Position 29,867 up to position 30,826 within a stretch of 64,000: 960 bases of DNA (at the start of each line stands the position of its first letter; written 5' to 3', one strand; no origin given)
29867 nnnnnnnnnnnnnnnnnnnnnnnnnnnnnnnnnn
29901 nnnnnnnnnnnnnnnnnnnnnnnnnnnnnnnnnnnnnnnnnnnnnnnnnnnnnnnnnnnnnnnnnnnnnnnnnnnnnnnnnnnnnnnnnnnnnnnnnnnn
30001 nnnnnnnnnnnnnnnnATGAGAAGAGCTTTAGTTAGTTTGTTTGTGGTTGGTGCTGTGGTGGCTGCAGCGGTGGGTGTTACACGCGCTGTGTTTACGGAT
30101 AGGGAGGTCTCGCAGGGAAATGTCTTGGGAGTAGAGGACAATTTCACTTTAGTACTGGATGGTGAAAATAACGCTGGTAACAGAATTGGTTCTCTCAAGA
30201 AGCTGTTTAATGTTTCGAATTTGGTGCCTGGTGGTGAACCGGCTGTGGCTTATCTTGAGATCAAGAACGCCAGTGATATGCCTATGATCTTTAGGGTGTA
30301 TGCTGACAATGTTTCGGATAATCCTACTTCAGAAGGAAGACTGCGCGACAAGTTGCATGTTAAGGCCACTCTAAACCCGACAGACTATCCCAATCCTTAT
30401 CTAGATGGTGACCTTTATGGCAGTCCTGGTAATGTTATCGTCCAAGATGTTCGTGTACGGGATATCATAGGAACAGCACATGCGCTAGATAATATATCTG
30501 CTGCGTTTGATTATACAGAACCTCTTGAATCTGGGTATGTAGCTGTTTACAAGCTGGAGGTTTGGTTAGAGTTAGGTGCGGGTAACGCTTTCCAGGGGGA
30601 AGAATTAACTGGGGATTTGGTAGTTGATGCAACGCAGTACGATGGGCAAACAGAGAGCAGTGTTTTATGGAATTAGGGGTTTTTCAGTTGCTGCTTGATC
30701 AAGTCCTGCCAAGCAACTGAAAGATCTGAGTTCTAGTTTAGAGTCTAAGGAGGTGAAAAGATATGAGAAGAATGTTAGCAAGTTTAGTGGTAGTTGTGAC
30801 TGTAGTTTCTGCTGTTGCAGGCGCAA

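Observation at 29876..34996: Multi-gene TasA/camelysin-like fibre locus with its own SipW-type signal peptidase (locus 2)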

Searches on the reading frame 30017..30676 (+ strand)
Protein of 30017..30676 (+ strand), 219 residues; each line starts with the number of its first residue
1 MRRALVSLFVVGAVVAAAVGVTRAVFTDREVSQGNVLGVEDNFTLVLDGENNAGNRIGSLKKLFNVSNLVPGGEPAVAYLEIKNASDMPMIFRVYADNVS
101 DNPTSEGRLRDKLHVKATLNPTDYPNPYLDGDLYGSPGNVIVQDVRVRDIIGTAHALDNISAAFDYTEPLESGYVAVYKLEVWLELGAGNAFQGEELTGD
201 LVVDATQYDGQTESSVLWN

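Call 4: search_protein_families(library=pfam, proteins=[window:30017-30676:+], max_evalue=1)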
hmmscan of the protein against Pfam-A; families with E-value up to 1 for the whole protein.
window:30017-30676:+ (219 aa): 0 families

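Call 5: search_protein_families(library=ncbifam, proteins=[window:30017-30676:+], max_evalue=10)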
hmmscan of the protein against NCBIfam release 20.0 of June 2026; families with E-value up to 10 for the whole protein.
window:30017-30676:+ (219 aa): 1 family
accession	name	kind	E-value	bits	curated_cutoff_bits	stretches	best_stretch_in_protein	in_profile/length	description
TIGR04088.1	cognate_SipW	domain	0.023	14.8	19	1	9-34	2-27/34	SipW-dependent-type signal peptide-containing protein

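Call 6: search_solved_structures(query=window:30017-30676:+, max_evalue=10)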
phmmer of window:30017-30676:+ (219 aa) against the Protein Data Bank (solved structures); distinct sequences matched with E-value up to 10: 1.
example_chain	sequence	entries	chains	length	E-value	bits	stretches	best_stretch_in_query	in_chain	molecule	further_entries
4q5n_A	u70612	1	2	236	1.4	12.2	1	34-111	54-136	Gluthatione S-transferase Blo t 8 isoform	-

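Call 9: find_homologous_proteins(query=window:30017-30676:+, max_evalue=0.001)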
Query window:30017-30676:+ (219 aa): 1 proteins with E <= 0.001 among 2760 candidates.
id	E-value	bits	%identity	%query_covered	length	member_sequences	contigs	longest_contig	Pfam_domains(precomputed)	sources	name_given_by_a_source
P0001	5.3e-139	479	100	100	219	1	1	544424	-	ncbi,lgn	-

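Call 20: search_protein_representatives(alignment_id=A1)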
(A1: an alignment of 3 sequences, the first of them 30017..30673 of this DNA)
Query: 3 sequences, 207 profile positions. Proteins with E-value up to 0.001 (for the whole library): 442; up to 1e-10: 60; up to 1e-30: 2. The best 150 are listed.
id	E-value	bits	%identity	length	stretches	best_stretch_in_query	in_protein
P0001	1.4e-84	299.2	-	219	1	1-206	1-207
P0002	3.4e-45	170.6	-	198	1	1-207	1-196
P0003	1.1e-26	110.2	-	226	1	1-206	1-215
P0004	3.7e-26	108.4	-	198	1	11-180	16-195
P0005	5.8e-25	104.5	-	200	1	1-183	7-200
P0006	4.2e-23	98.4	-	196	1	10-178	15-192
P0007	8.0e-23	97.5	-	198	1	1-178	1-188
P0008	2.9e-22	95.7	-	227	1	1-206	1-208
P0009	3.4e-22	95.5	-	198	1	6-180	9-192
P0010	1.3e-21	93.6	-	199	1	1-207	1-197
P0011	5.0e-21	91.7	-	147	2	80-183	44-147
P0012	8.0e-21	91.0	-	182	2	5-120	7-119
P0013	2.0e-20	89.7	-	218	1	1-206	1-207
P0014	4.8e-20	88.4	-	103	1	83-183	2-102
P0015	5.9e-20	88.1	-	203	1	2-200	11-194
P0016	1.1e-19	87.2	-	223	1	1-202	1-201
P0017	1.3e-19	87.0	-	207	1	1-206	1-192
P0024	8.7e-17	77.8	-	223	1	2-206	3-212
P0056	1.5e-11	60.7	-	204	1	1-206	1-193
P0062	1.2e-10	57.8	-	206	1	1-206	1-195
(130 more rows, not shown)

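Call 23: search_protein_families(library=pfam, alignment_id=A2, max_evalue=0.01)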
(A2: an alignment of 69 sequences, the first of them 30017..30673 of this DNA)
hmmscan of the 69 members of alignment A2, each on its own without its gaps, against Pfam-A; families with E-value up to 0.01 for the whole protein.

A. member 1, window:30017-30673:+ (219 aa): 0 families

B. families by the number of members that match (of 69 scanned): 2 families
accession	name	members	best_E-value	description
PF12389.13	Peptidase_M73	43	6.2e-21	Camelysin metallo-endopeptidase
PF06030.18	WxLIP_PGBD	1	0.0068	WxL Interacting Protein, peptidoglycan binding domain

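Call 24: search_solved_structures(query=A2, max_evalue=1, show_alignments=2)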
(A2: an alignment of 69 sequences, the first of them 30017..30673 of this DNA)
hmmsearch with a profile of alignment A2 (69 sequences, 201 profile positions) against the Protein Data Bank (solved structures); distinct sequences matched with E-value up to 1: 27.
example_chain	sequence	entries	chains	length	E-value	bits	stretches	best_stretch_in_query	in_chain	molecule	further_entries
8aur_A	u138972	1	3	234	6.1e-09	39.2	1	31-145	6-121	Major biofilm matrix component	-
5of1_A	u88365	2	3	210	1.2e-08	38.3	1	31-146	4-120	Spore coat-associated protein N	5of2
9sj2_C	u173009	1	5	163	0.0022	21.1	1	34-112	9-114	AbpX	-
9rhp_A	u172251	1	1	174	0.042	16.9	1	42-112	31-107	Archaeal bundling protein X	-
3m4d_A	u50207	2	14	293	0.092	15.8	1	37-131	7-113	Alpha-hemolysin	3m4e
21gf_A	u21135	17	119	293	0.097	15.7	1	37-131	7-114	Alpha-hemolysin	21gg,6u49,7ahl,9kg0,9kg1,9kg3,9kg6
4u6v_A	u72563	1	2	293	0.1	15.7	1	37-131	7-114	Alpha-hemolysin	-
9shr_A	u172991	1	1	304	0.1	15.7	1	37-131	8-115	Alpha-hemolysin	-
9svz_A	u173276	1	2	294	0.1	15.6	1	37-131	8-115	Alpha-hemolysin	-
3anz_A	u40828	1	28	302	0.1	15.6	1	37-131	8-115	Alpha-hemolysin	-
6u3t_A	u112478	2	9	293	0.1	15.6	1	37-131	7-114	Alpha-hemolysin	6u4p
8jx2_H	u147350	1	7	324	0.1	15.6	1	37-131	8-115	alpha hemolysin fused with spy-tag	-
4yhd_A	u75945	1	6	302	0.11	15.5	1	37-131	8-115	Alpha-hemolysin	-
3m2l_A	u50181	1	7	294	0.11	15.5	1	37-128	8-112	Alpha-hemolysin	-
3m3r_A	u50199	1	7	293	0.11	15.5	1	37-128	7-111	Alpha-hemolysin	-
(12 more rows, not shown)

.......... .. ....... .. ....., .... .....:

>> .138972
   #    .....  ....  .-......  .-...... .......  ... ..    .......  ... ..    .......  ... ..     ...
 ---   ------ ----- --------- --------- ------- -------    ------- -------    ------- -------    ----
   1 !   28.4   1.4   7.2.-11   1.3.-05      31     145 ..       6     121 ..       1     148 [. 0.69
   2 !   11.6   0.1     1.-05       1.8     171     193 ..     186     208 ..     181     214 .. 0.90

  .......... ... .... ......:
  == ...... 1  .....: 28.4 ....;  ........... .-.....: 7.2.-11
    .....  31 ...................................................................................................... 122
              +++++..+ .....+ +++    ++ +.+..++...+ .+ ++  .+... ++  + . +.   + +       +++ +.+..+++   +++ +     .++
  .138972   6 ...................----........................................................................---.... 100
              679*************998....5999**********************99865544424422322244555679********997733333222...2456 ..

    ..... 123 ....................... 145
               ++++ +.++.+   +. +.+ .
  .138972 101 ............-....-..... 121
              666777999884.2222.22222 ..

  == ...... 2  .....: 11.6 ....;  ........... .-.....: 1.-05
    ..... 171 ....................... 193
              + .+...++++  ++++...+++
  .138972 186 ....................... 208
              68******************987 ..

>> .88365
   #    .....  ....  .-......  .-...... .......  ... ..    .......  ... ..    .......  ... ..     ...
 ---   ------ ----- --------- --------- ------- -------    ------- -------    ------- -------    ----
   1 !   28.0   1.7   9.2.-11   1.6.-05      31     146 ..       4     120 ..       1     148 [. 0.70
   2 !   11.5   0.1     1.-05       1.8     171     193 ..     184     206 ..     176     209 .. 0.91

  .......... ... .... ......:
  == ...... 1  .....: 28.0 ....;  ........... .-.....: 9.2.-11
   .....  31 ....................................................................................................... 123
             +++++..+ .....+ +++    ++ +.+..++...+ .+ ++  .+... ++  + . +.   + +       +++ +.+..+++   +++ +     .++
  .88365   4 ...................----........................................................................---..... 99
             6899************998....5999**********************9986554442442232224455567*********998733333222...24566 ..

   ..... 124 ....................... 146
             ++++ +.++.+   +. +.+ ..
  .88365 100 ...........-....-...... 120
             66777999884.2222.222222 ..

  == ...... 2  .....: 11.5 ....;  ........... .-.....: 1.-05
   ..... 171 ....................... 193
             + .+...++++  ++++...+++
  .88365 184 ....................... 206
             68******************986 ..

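Call 26: search_protein_families(library=pfam, proteins=[P0003, P0008, P0013, P0016, P0017, P0002, P0010, P0005, P0007, P0009], max_evalue=1)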
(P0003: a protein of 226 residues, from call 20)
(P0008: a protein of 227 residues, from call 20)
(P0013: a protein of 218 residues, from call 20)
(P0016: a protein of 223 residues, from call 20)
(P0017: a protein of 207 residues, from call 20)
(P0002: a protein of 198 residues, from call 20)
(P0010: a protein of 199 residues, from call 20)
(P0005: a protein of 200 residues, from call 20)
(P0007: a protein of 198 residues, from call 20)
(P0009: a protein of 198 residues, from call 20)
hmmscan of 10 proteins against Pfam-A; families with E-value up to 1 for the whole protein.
P0003 (226 aa): 0 families

P0008 (227 aa): 1 family
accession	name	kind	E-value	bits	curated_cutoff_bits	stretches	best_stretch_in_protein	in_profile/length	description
PF12389.13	Peptidase_M73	-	3.8e-06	27.3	22.5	1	2-211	4-194/196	Camelysin metallo-endopeptidase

P0013 (218 aa): 1 family
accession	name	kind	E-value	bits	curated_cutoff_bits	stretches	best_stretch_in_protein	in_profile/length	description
PF12389.13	Peptidase_M73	-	4.5e-09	36.8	22.5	1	2-117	4-112/196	Camelysin metallo-endopeptidase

P0016 (223 aa): 1 family
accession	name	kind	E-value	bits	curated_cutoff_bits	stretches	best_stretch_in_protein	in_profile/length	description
PF12389.13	Peptidase_M73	-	7.9e-08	32.8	22.5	1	12-88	13-78/196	Camelysin metallo-endopeptidase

P0017 (207 aa): 2 families
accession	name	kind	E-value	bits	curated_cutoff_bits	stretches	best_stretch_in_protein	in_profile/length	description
PF12389.13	Peptidase_M73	-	1e-09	38.9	22.5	1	3-120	4-127/196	Camelysin metallo-endopeptidase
PF23710.1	DUF7155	-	0.62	10.7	27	0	18-65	33-86/90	Family of unknown function (DUF7155)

P0002 (198 aa): 1 family
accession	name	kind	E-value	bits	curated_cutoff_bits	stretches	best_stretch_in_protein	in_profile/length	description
PF12389.13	Peptidase_M73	-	6.8e-06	26.5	22.5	1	9-90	10-88/196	Camelysin metallo-endopeptidase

P0010 (199 aa): 1 family
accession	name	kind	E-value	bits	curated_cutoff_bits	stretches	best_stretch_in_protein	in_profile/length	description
PF12389.13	Peptidase_M73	-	6.7e-06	26.5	22.5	1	2-65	4-64/196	Camelysin metallo-endopeptidase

P0005 (200 aa): 0 families

P0007 (198 aa): 0 families

P0009 (198 aa): 2 families
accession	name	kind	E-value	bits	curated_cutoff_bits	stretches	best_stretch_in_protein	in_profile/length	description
PF12389.13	Peptidase_M73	-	0.036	14.3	22.5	1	13-57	12-55/196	Camelysin metallo-endopeptidase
PF13786.12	DUF4179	-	0.13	13.2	30.1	1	6-68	7-71/94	Domain of unknown function (DUF4179)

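Call 27: find_encoding_contigs(protein=P0001, flank=6000, max_places=3)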
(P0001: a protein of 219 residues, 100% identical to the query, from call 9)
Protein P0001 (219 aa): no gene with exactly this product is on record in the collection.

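Call 28: find_encoding_contigs(protein=P0003, flank=8000, max_places=4)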
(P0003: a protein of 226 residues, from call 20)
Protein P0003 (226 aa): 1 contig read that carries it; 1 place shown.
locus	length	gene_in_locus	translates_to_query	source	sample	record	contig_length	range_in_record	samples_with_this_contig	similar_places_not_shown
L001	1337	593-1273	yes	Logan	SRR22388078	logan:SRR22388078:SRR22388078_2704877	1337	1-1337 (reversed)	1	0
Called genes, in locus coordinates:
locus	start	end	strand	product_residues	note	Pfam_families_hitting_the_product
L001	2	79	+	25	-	?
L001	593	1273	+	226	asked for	-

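Call 32: find_related_loci(query=A3, collection=genome_contigs, flank=10000)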
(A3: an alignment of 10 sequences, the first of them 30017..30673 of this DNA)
Query A3 (219 aa) in genome_contigs; peptide patterns used: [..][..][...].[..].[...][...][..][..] (x = any residue, [..] = any of these).
252 stretches matched a pattern, but none encodes a relative of the query by tblastn (E <= 1e-3).

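Call 34: find_related_loci(query=A3, collection=metagenome_contigs, flank=8000)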
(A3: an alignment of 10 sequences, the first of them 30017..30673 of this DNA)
Query A3 (219 aa) in metagenome_contigs; peptide patterns used: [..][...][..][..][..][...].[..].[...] (x = any residue, [..] = any of these).
211 stretches matched a pattern, but none encodes a relative of the query by tblastn (E <= 1e-3).

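Call 38: predict_structure(alignment_id=A2)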
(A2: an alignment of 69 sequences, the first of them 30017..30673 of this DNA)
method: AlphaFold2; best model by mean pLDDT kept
length: 219 residues; sequences in the alignment: 69
mean_pLDDT: 88.0   pTM: 0.78
mean pLDDT of the five models: 88.0, 87.0, 85.8, 83.5, 83.1
residues with pLDDT >= 90: 171; 70-90: 9; 50-70: 26; < 50: 13
segments of 3 or more residues with pLDDT < 50: 23-33
pLDDT, mean of each block of 10 residues (from residue 1): 63 59 40 50 91 92 93 97 96 96 97 98 97 97 97 96 97 98 97 96 95 93
secondary structure, 60 per line:
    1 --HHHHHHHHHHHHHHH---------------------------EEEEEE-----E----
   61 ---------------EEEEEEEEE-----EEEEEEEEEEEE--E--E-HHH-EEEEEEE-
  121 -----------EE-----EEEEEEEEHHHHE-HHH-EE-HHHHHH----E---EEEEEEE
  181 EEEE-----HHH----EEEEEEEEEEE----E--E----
elements in order: H3-17 E45-50 E76-84 E90-101 E113-119 E139-146 H147-150 H160-165 E174-184 E197-207

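Call 40: find_encoding_contigs(protein=P0002, flank=8000, max_places=4)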
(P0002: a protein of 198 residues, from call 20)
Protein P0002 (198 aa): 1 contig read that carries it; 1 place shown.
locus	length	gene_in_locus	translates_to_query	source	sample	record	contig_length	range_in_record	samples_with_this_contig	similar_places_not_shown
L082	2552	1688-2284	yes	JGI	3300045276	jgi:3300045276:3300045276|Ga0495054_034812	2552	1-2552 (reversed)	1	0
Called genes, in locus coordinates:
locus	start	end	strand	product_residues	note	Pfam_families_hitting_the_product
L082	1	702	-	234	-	?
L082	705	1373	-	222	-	-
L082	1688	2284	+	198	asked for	PF12389:Peptidase_M73 (weak)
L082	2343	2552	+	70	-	?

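Call 41: fold_search(model_id=the predicted structure, library=pdb)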
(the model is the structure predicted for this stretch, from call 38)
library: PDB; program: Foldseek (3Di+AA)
matches with E <= 10: 954; with E <= 0.001: 2
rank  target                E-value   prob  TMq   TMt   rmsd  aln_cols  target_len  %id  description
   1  4y2l_A                6.6e-04  0.99  0.30  0.40  14.2       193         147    9  Structure of CFA/I pili major subunit CfaB trimer (released 2016-08-10)
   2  4y2l_D                7.4e-04  0.99  0.31  0.40  14.7       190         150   11  Structure of CFA/I pili major subunit CfaB trimer (released 2016-08-10)
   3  4y2l_B                1.2e-03  0.99  0.32  0.41  14.3       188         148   13  Structure of CFA/I pili major subunit CfaB trimer (released 2016-08-10)
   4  5fqg_A                2.8e-03  0.94  0.29  0.13   8.7       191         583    9  The details of glycolipid glycan hydrolysis by the structural analysis of a family 123 glycoside hydrolase from Clostr (released 2016-03-30)
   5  4y2n_C                3.0e-03  0.97  0.31  0.41  14.2       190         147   14  Structure of CFA/I pili major subunit CfaB trimer (released 2016-08-10)
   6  5fqe_B                3.0e-03  0.94  0.29  0.14   8.8       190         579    9  The details of glycolipid glycan hydrolysis by the structural analysis of a family 123 glycoside hydrolase from Clostr (released 2016-03-30)
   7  7ueg_A                3.6e-03  0.97  0.33  0.38  10.1       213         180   12  Cryo-EM of bundling pili from Pyrobaculum calidifontis (released 2022-06-29)
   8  9h8b_A0               4.7e-03  0.97  0.33  0.43   9.7       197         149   13  Ex vivo cannulae fiber structure of Pyrodictium abyssi (released 2024-12-18)
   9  8k2g_A                5.0e-03  0.84  0.28  0.14  11.0       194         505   13  Crystal structure of Group 1 Oligosaccharide-releasing beta-N-acetylgalactosaminidase NgaCa from Cohnella abietis, apo (released 2024-04-24)
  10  7fe5_A                5.6e-03  0.96  0.31  0.35  15.8       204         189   10  AvmM Catalyzes Macrocyclization in Alchivemycin A Biosynthesis (released 2021-09-01)
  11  7fe0_A                7.0e-03  0.84  0.27  0.31  16.3       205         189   11  AvmM Catalyzes Macrocyclization in Alchivemycin A Biosynthesis (released 2021-09-01)
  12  8ehs_A                7.4e-03  0.82  0.28  0.37  14.8       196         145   10  Cryo-EM reconstruction of the CS17 bacterial adhesion pili (released 2023-03-22)
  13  3nk3_A                8.8e-03  0.66  0.22  0.19  12.8       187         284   11  Crystal structure of full-length sperm receptor ZP3 at 2.6 A resolution (released 2010-11-10)
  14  6tqk_B                9.3e-03  0.51  0.20  0.26  13.8       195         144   11  Cryo-EM of native human uromodulin (UMOD)/Tamm-Horsfall protein (THP) filament. (released 2020-11-04)
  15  8k2f                  9.8e-03  0.77  0.28  0.15   9.9       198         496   12  Crystal structure of Group 1 oligosaccharide-releasing beta-N-acetylgalactosaminidase NgaCa from Cohnella abietis, apo 1 (released 2024-04-24)
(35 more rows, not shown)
